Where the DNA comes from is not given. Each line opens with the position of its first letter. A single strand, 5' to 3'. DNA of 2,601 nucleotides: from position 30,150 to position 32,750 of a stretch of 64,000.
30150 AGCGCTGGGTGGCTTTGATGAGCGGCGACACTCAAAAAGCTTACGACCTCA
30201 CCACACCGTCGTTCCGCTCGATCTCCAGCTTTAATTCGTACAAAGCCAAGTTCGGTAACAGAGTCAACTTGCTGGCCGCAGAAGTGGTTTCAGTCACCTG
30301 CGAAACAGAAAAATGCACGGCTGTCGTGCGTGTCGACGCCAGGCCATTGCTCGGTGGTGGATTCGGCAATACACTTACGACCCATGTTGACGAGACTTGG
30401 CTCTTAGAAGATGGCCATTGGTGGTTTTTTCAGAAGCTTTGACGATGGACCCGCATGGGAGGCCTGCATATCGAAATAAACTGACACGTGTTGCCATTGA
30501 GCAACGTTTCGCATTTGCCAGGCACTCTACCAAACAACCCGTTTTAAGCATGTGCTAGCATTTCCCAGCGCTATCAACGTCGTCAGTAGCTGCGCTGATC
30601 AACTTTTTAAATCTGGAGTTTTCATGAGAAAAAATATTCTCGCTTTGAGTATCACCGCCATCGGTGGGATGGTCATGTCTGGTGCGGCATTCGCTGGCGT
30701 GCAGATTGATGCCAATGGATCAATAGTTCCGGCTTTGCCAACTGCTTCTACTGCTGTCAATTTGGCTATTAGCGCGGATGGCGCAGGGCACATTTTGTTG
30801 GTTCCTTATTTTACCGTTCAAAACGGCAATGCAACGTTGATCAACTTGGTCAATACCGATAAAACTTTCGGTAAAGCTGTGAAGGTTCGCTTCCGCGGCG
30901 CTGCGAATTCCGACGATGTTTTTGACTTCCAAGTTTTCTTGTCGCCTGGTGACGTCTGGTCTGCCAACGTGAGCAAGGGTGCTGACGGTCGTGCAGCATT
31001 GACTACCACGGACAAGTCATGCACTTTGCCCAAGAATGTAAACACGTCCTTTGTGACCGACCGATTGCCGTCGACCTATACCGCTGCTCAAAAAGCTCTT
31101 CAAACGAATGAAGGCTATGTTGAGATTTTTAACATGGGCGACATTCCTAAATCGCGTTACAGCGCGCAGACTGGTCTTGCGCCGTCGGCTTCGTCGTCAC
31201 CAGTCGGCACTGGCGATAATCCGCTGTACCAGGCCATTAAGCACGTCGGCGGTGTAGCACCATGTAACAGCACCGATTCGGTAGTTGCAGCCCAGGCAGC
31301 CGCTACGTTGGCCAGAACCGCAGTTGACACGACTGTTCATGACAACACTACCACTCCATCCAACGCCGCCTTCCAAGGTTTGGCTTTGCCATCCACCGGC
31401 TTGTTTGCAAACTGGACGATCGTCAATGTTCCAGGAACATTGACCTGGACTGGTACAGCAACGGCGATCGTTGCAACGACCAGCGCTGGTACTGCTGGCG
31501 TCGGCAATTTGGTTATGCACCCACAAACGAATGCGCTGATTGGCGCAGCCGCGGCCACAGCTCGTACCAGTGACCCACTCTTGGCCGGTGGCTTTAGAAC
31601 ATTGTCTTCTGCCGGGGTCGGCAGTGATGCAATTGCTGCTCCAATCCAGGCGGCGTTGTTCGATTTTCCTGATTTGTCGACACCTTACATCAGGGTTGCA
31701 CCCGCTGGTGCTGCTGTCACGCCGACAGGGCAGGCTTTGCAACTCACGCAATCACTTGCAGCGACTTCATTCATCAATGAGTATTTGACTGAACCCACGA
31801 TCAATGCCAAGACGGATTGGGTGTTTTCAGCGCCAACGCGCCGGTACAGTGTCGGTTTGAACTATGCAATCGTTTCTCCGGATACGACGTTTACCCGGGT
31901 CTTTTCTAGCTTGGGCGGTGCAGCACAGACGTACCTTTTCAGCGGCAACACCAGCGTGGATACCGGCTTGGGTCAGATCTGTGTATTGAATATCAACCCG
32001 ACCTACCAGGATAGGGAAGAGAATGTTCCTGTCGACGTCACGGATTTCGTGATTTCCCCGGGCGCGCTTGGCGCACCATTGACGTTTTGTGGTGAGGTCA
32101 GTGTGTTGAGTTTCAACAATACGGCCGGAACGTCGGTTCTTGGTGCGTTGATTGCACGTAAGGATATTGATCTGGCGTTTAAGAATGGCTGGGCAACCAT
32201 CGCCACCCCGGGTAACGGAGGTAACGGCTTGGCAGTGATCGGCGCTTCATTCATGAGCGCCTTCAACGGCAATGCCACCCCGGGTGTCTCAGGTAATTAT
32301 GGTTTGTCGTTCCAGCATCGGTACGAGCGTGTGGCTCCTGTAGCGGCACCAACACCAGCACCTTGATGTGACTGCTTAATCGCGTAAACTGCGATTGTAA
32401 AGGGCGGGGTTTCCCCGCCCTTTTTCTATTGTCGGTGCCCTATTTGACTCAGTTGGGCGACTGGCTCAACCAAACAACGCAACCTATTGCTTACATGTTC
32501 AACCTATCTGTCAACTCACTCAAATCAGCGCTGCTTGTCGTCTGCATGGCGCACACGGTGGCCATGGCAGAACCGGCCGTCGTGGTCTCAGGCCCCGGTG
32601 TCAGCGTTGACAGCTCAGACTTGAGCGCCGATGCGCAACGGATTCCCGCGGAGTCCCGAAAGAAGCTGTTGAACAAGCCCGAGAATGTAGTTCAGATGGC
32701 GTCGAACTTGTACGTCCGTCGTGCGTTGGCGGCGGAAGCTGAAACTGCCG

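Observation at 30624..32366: Orphan 580-aa secreted protein with S-layer-like composition and its own expression signals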

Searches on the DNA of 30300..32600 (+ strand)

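Call 60: search_rna_families(source=window, start=30300, end=32600, threshold=evalue, max_evalue=10)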
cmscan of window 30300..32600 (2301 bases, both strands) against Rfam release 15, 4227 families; matches with E-value up to 10: 7.
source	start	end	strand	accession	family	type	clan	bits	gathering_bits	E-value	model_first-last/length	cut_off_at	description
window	32353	32430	+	RF02551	DapZ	Cis-reg;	-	39.5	56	7.4e-05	1-78/78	no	ABC transporter regulator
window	32399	32430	-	RF02029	sraA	Gene; sRNA;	-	23.3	56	1.3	55-86/95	no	sraA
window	32350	32432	+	RF00558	L20_leader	Cis-reg; leader;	-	16.5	58.7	6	1-127/127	no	Ribosomal protein L20 leader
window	32399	32423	+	RF02056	STnc390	Gene; sRNA;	-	16.3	50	4.6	25-51/60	no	Salmonella sRNA STnc390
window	32371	32466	+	RF01761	wcaG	Cis-reg;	-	16.2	42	7.1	1-98/98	no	wcaG RNA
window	32398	32423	-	RF00617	cHP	Cis-reg;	CL00129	15.4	40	9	17-40/45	no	Flavivirus capsid hairpin cHP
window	32399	32425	-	RF00166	PrrB_RsmZ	Gene; sRNA;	CL00106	13.2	44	5.1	103-128/133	no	PrrB/RsmZ RNA family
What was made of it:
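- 30443..30623 (+): Conserved non-coding leader. It holds an inverted repeat GTTGC-N6-GCAAC (30490-30505), an extended -10 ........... (30551-30561), an inferred transcription start near 30567-30568, a 5'-terminal stem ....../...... (30566-30597), a U-rich tract, and GGAG (30615-30618). No Rfam match (call 60).
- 32399..32430 (+): Intrinsic terminator of npdA (11-bp stem with 8 G-C pairs, 3-nt loop, T run). The weak Rfam DapZ, sraA and similar hits here are terminator look-alikes below gathering score (call 60).
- Tried and rejected: The DapZ (39.5 bits against a gathering score of 56), sraA and L20-leader hits all sit on the terminator hairpin and were rejected (call 60).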

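Call 71: build_rna_model(alignment_id=A5, structure=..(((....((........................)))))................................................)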
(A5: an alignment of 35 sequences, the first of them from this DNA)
Model R1 built from alignment A5 (35 sequences, 88 columns); structure: as given.
model positions 60; base pairs 5; branch points 0; effective number of sequences 13.99; information 0.931 bits per position. Calibrated on 0.2 Mb of random sequence (short: E-values are rough).
structure used (alignment columns):
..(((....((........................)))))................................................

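Call 72: search_with_rna_model(model_id=R1, sources=[window, L003, L004, L005, L006, L007, L008, L009, L010, L011, L012, L013, L014, L015, L016, L017, L018, L019, L020, L021, L022, L023, L024, L025, L026, L027, L028, L029, L030, L031, L032, L033, L034, L035, L036, L037, L038, L039, L040, L041, L042, L043, L044, L045, L046, L047, L048, L049, L050, L051, L052, L053, L054, L055, L056, L057, L058, L059, L060, L061, L062, L063, L064, L065, L066, L067, L068, L069, L070, L071, L072, L073, L074, L075, L076, L077, L078, L079, L080, L081, L082, L083, L084, L085], max_evalue=1)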
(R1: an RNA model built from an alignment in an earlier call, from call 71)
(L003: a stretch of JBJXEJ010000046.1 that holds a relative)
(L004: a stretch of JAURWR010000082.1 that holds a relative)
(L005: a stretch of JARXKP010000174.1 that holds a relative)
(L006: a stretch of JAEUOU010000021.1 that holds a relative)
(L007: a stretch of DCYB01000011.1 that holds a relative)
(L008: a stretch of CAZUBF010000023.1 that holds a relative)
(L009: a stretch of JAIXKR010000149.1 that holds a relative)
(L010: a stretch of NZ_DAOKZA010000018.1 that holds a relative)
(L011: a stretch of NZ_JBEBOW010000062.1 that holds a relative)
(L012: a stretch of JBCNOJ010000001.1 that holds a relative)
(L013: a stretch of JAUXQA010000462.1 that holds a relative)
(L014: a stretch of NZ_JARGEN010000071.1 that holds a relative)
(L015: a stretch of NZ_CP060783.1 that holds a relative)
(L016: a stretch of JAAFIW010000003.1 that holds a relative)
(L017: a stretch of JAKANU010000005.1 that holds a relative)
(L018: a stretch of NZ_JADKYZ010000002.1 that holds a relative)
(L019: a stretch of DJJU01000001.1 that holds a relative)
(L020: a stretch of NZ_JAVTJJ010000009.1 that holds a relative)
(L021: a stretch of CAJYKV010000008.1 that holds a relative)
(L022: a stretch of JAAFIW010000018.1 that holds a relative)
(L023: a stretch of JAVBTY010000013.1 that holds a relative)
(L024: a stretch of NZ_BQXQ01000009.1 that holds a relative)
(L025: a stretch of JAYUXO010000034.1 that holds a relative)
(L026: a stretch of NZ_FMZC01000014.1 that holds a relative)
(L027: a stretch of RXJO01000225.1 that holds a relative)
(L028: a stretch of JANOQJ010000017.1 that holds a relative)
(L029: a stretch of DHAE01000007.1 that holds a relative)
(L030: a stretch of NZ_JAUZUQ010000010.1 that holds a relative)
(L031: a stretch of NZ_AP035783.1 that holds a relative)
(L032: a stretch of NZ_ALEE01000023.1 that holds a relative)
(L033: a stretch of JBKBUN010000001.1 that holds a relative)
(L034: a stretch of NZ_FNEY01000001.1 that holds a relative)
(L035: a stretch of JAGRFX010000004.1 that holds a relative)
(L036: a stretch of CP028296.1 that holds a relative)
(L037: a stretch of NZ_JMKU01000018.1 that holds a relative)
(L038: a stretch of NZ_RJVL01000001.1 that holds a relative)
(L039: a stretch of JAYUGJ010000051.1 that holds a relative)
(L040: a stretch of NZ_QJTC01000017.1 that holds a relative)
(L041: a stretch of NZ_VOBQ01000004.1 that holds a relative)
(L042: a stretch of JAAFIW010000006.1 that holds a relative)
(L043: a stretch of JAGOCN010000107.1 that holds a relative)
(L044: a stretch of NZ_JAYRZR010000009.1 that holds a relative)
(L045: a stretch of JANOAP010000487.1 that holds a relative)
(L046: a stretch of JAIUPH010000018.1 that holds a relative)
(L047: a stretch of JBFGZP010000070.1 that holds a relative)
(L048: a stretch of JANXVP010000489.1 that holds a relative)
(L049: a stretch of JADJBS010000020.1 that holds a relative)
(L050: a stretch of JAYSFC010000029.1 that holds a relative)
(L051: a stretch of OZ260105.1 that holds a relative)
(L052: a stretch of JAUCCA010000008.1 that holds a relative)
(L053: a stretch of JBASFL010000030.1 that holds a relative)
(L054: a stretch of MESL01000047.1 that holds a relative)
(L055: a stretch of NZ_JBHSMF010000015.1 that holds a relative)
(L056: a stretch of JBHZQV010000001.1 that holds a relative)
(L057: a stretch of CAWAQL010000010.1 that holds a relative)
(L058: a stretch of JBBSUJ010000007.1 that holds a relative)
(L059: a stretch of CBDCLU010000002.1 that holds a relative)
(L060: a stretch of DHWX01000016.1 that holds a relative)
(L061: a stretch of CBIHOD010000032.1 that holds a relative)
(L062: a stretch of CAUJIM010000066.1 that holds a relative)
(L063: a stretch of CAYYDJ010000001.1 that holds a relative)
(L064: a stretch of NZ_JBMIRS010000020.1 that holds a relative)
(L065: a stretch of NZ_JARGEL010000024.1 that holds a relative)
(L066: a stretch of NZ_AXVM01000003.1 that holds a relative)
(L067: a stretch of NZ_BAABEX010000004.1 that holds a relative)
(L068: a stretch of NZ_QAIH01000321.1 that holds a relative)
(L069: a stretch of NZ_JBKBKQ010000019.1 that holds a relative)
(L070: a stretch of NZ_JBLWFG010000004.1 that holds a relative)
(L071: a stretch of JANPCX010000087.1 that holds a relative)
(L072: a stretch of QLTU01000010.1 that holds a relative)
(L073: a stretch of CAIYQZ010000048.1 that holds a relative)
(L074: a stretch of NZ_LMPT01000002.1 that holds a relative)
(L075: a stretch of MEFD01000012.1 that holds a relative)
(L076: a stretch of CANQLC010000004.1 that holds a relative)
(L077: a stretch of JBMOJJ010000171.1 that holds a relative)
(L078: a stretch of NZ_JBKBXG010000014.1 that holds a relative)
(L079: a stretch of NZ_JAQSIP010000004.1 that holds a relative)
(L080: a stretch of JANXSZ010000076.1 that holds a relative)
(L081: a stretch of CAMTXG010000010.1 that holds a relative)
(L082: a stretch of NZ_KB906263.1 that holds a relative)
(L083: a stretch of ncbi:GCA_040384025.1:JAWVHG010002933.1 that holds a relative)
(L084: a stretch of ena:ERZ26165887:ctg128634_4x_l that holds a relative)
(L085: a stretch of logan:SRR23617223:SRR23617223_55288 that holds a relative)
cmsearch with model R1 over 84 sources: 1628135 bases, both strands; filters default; matches with E-value up to 1: 79.
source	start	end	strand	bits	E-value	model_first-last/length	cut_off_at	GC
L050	4511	4572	+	77.7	2.3e-23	1-60/60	no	0.37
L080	9948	10006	+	76.9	4.4e-23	1-60/60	no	0.39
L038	9945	10006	+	76.6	5.7e-23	1-60/60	no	0.39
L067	9947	10006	+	76.1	7.9e-23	1-60/60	no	0.37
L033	9945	10006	+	75.6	1.2e-22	1-60/60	no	0.39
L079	9946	10006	+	75.4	1.5e-22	1-60/60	no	0.34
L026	9945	10006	+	75.3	1.6e-22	1-60/60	no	0.42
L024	9945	10006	+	75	2e-22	1-60/60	no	0.39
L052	9945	10006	+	74.8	2.3e-22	1-60/60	no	0.4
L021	9945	10006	+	73.7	5.5e-22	1-60/60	no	0.44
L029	9945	10006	+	73.7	5.5e-22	1-60/60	no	0.44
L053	3232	3291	+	73.1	9.1e-22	1-60/60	no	0.38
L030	9945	10006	+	72.8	1.1e-21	1-60/60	no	0.42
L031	9945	10006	+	72.8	1.1e-21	1-60/60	no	0.42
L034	9945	10006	+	72.8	1.1e-21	1-60/60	no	0.42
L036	9945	10006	+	72.8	1.1e-21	1-60/60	no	0.42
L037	9945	10006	+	72.8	1.1e-21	1-60/60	no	0.42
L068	1688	1750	+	72.8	1.2e-21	1-60/60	no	0.38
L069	9944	10006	+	72.8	1.2e-21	1-60/60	no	0.38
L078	9944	10006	+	72.8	1.2e-21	1-60/60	no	0.38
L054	9944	10006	+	72.7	1.3e-21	1-60/60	no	0.4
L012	9946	10006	+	72.5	1.4e-21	1-60/60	no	0.39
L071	9945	10006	+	72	2.1e-21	1-60/60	no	0.42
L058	9945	10006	+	71.8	2.4e-21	1-60/60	no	0.4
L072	9945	10006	+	70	1e-20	1-60/60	no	0.35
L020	9944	10006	+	69.8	1.2e-20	1-60/60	no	0.43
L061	9945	10006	+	69.2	1.9e-20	1-60/60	no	0.39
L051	9946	10006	+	68.7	3e-20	1-60/60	no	0.36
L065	9946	10006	+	68.2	4.5e-20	1-60/60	no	0.41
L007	9945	10006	+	66.4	1.9e-19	1-60/60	no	0.42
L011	801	862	+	66.4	1.9e-19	1-60/60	no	0.42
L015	9945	10006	+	66.4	1.9e-19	1-60/60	no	0.42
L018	9945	10006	+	66.4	1.9e-19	1-60/60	no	0.42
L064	9947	10006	+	66.1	2.4e-19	1-60/60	no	0.38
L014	9947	10006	+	65.9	2.7e-19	1-60/60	no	0.38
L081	1133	1192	+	65.9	2.9e-19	1-60/60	no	0.4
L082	9944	10006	+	62.4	4.7e-18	1-60/60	no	0.37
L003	8945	9007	+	59.9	3.4e-17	1-60/60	no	0.46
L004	9944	10006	+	59.9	3.4e-17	1-60/60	no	0.46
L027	9854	9919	+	59.9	3.5e-17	1-60/60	no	0.36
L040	9911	9970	+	59.5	4.6e-17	1-60/60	no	0.42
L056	9911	9970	+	59.5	4.6e-17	1-60/60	no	0.42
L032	1612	1675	+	58.9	7.6e-17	1-60/60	no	0.42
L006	9946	10006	+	58.6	9.6e-17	1-60/60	no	0.43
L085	5944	6006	+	58.5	9.9e-17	1-60/60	no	0.44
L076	9948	10006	+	58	1.5e-16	1-60/60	no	0.37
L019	9943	10006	+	57.5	2.3e-16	1-60/60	no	0.47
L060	3001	3060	+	57.5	2.3e-16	1-60/60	no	0.38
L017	9947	10006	+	57.4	2.4e-16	1-60/60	no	0.38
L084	5944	6006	+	57.3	2.7e-16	1-60/60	no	0.46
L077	2460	2519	+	57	3.4e-16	1-60/60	no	0.38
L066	9941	10006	+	56.8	4.1e-16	1-60/60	no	0.44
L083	9944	10006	+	56.5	5.2e-16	1-60/60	no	0.44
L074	9949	10006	+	55.8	9.1e-16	1-60/60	no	0.4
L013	5960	6022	+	55.7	9.7e-16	1-60/60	no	0.38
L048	9945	10006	+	54.2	3.1e-15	1-60/60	no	0.42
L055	9945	10006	+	54.2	3.1e-15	1-60/60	no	0.42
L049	9940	10006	+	54.1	3.3e-15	1-60/60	no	0.37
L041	4100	4157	+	51.9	2e-14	1-60/60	no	0.41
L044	9949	10006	+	51.9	2e-14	1-60/60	no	0.41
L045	4704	4764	+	51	4.2e-14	1-60/60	no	0.43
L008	9949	10006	+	47.6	6.1e-13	1-60/60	no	0.5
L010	9949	10006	+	47.6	6.1e-13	1-60/60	no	0.5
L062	9949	10006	+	46.1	2e-12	1-60/60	no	0.47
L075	9949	10006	+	46.1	2e-12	1-60/60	no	0.47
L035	9944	10006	+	43.6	1.4e-11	1-60/60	no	0.44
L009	8535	8591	+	43.3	1.8e-11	1-60/60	no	0.47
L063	9946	10006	+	42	5.4e-11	1-60/60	no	0.48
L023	5856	5924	+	39.4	4.2e-10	1-60/60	no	0.42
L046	9946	10006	+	38.9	6.2e-10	1-60/60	no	0.48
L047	9943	10006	+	37.6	1.7e-09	1-60/60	no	0.42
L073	9950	10006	+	36.9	3.2e-09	1-60/60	no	0.4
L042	9866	9925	+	22.6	0.00027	1-60/60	no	0.43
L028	9946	10006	+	21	0.001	1-60/60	no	0.43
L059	9943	10000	+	18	0.011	1-60/60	no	0.4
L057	9949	10000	+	16.9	0.026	1-60/60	no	0.35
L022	9961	10006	+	15.2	0.099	1-60/60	no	0.37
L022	20958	21005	-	12.8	0.66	1-60/60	no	0.5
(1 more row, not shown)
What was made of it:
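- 30443..30623 (+): Covariance model R1 hits once per locus, always abutting the npdA ATG, with nothing elsewhere in 1.63 Mb (call 72).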
